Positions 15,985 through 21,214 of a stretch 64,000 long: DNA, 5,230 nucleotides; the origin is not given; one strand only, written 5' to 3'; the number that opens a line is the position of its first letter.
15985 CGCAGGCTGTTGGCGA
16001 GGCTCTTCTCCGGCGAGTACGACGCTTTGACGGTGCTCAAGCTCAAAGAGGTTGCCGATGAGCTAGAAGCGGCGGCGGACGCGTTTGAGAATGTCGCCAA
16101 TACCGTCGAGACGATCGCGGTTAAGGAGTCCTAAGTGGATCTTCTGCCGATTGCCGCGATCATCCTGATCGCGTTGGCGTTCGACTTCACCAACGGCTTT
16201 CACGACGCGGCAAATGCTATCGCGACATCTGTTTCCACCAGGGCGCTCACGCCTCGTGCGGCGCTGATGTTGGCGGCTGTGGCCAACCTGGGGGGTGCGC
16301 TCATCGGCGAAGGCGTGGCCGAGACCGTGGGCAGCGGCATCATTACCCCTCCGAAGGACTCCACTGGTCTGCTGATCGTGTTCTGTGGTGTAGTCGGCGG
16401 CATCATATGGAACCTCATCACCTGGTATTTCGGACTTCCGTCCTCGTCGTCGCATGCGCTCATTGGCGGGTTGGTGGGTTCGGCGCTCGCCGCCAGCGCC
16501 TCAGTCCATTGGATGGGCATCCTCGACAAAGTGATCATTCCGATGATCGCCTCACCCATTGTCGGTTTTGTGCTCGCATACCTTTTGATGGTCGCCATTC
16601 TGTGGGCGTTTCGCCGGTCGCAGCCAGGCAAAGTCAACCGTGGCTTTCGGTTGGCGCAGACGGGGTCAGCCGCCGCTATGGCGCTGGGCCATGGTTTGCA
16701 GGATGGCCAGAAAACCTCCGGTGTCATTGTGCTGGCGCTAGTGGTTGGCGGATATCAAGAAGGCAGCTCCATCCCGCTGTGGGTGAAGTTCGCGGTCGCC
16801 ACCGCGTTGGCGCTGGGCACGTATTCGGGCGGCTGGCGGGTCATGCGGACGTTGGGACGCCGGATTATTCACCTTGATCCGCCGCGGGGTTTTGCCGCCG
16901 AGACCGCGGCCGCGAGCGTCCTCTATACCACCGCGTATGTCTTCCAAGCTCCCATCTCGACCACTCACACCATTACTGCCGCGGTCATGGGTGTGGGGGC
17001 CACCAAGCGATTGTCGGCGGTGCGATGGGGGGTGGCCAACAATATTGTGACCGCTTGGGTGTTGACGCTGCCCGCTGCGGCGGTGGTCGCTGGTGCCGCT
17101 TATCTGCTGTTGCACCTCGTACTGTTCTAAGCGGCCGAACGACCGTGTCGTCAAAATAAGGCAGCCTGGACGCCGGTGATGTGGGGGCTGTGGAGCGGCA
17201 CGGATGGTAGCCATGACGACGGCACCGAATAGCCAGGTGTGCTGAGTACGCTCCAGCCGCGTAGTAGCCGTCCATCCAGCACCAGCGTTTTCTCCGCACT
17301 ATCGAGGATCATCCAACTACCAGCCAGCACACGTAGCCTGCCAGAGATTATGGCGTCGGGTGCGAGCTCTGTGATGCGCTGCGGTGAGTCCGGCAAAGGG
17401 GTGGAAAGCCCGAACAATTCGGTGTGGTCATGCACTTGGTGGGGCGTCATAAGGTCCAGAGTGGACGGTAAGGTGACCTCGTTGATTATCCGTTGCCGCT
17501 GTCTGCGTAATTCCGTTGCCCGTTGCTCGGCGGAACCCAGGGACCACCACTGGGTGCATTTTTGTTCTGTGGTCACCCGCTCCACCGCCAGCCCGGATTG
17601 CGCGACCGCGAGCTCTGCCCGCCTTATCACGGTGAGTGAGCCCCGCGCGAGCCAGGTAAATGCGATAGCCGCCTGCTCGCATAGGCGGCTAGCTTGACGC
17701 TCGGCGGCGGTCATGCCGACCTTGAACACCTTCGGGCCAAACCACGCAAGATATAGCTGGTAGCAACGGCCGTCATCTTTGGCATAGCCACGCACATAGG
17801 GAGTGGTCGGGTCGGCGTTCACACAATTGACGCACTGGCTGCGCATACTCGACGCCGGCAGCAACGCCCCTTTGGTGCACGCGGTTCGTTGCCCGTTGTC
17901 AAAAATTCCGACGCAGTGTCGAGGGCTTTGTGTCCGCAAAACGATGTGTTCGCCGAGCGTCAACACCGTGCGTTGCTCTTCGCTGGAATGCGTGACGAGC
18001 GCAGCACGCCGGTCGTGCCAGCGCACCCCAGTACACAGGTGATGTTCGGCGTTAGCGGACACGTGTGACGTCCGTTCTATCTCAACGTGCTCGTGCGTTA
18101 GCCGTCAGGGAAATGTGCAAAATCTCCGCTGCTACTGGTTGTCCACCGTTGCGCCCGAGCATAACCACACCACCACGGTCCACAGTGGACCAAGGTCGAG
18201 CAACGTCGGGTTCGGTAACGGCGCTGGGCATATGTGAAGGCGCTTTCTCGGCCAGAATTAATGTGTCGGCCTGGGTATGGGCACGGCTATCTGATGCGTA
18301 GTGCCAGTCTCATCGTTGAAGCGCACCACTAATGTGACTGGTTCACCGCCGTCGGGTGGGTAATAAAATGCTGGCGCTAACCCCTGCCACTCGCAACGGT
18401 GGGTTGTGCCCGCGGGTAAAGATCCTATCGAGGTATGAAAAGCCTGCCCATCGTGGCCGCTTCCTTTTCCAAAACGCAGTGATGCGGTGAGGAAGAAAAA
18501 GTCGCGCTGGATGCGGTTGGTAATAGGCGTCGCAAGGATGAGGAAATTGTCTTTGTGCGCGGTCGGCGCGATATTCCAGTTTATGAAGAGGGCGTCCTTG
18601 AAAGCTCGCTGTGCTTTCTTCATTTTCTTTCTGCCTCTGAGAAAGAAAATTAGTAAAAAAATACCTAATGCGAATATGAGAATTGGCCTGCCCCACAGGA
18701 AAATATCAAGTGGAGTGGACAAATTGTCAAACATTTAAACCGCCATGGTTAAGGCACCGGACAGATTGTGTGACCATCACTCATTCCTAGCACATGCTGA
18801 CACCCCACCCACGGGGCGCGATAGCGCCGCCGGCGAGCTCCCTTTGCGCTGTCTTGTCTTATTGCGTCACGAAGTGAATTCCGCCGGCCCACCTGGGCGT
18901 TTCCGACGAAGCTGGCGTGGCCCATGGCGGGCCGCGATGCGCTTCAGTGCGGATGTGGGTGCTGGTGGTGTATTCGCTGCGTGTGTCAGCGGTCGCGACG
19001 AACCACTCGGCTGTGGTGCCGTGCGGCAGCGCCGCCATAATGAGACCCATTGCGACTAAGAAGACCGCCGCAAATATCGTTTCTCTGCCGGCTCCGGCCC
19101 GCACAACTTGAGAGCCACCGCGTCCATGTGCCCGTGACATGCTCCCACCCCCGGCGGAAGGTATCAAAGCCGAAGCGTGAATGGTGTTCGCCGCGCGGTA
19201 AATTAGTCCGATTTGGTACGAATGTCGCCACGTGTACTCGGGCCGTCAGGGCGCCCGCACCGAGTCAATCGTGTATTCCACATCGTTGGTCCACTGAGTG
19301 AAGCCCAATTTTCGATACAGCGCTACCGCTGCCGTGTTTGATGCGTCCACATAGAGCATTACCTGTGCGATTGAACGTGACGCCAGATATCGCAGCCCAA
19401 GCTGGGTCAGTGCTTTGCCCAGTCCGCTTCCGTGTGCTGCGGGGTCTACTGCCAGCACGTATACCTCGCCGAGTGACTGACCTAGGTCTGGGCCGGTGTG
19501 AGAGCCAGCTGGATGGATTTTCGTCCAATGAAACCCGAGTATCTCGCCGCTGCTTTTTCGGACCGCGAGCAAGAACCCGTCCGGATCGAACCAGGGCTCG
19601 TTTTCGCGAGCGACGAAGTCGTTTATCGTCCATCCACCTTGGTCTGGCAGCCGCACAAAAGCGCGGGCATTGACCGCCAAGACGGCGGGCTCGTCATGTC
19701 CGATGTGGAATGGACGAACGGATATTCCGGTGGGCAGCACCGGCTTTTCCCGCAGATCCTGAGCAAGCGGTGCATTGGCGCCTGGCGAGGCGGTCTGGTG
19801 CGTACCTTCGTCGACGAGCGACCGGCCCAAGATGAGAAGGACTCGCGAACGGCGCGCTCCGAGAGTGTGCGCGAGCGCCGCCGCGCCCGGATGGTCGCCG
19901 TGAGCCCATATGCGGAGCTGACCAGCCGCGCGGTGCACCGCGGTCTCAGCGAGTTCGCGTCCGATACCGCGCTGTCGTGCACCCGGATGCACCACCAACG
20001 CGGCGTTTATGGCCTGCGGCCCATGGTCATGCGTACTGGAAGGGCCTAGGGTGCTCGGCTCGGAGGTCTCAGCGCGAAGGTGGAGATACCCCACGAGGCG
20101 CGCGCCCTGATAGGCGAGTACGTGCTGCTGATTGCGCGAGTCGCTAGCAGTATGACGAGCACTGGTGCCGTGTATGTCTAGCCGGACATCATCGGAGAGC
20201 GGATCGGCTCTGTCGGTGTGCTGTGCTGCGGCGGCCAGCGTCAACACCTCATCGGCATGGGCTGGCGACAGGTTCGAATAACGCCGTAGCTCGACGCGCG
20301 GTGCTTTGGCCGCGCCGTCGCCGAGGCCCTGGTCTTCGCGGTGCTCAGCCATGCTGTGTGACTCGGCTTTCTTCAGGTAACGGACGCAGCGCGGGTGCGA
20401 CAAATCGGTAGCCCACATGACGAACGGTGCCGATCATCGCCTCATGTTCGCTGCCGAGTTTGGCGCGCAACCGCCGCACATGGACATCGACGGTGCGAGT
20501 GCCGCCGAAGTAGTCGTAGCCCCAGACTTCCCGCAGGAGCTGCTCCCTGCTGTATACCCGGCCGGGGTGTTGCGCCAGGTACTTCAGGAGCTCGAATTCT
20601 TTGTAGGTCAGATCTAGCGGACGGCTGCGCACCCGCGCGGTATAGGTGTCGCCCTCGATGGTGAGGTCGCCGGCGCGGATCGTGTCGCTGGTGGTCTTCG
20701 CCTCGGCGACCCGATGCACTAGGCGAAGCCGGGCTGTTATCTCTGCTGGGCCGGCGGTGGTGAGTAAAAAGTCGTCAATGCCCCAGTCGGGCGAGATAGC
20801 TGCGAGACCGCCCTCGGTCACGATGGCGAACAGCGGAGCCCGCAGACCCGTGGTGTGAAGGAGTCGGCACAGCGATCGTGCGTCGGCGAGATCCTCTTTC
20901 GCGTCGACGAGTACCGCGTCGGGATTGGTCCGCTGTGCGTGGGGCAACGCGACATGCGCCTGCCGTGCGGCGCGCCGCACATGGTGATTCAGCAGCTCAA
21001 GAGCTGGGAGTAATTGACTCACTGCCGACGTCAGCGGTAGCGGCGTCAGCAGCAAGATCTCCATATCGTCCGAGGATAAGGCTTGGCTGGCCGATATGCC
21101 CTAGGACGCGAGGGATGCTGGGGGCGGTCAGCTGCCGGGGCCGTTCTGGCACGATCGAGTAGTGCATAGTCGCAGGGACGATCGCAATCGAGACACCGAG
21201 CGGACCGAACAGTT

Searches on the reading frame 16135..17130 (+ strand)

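Call 14: search_protein_families(library=pfam, proteins=[window:16135-17130:+], max_evalue=0.001)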
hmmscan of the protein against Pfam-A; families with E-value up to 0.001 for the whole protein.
window:16135-17130:+ (331 aa): 1 family
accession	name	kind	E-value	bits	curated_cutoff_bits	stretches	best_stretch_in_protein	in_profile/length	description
PF01384.25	PHO4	-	2.5e-94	316.6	33.7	1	20-319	1-350/350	Phosphate transporter family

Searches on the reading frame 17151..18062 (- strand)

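Call 14: search_protein_families(library=pfam, proteins=[window:17151-18062:-], max_evalue=0.001)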
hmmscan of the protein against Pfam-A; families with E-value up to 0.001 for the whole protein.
window:17151-18062:- (303 aa): 1 family
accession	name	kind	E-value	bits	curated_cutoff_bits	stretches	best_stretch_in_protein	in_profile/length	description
PF10977.13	DUF2797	-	5.8e-12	46.4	25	1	37-272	1-227/227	Protein of unknown function (DUF2797)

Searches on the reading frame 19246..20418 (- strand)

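Call 14: search_protein_families(library=pfam, proteins=[window:19246-20418:-], max_evalue=0.001)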
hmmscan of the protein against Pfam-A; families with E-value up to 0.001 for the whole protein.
window:19246-20418:- (390 aa): 5 families
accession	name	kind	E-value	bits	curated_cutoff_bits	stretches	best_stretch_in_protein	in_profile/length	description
PF00583.31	Acetyltransf_1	-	1.3e-24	87.2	20.7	2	268-373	21-116/116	Acetyltransferase (GNAT) family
PF13508.13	Acetyltransf_7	-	7.7e-18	65.1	27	2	285-374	8-83/84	Acetyltransferase (GNAT) domain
PF13673.13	Acetyltransf_10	-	4.4e-14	53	23.6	1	318-379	53-113/128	Acetyltransferase (GNAT) domain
PF08445.16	FR47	-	7.1e-11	42.4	22.1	1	315-377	20-81/86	FR47-like protein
PF13302.13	Acetyltransf_3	-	4.4e-07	31.1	25.4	0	276-374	45-138/138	Acetyltransferase (GNAT) domain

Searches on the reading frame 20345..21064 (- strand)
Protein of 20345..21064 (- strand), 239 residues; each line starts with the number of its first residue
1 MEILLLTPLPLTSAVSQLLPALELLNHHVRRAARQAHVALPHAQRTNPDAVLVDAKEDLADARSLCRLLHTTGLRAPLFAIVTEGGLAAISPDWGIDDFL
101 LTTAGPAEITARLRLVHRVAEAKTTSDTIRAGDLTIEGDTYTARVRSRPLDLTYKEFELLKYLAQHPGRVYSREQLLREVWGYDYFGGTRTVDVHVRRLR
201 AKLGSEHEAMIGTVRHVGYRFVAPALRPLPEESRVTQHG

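Call 14: search_protein_families(library=pfam, proteins=[window:20345-21064:-], max_evalue=0.001)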
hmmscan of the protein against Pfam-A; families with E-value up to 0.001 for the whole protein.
window:20345-21064:- (239 aa): 2 families
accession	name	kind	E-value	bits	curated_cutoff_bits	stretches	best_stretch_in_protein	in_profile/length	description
PF21695.3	GlnR_1st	-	8.4e-38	129.2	27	1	1-116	1-110/111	Transcription regulator GlnR, N-terminal domain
PF00486.34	Trans_reg_C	-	4.3e-30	104.1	26.2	1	148-221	2-77/77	Transcriptional regulatory protein, C terminal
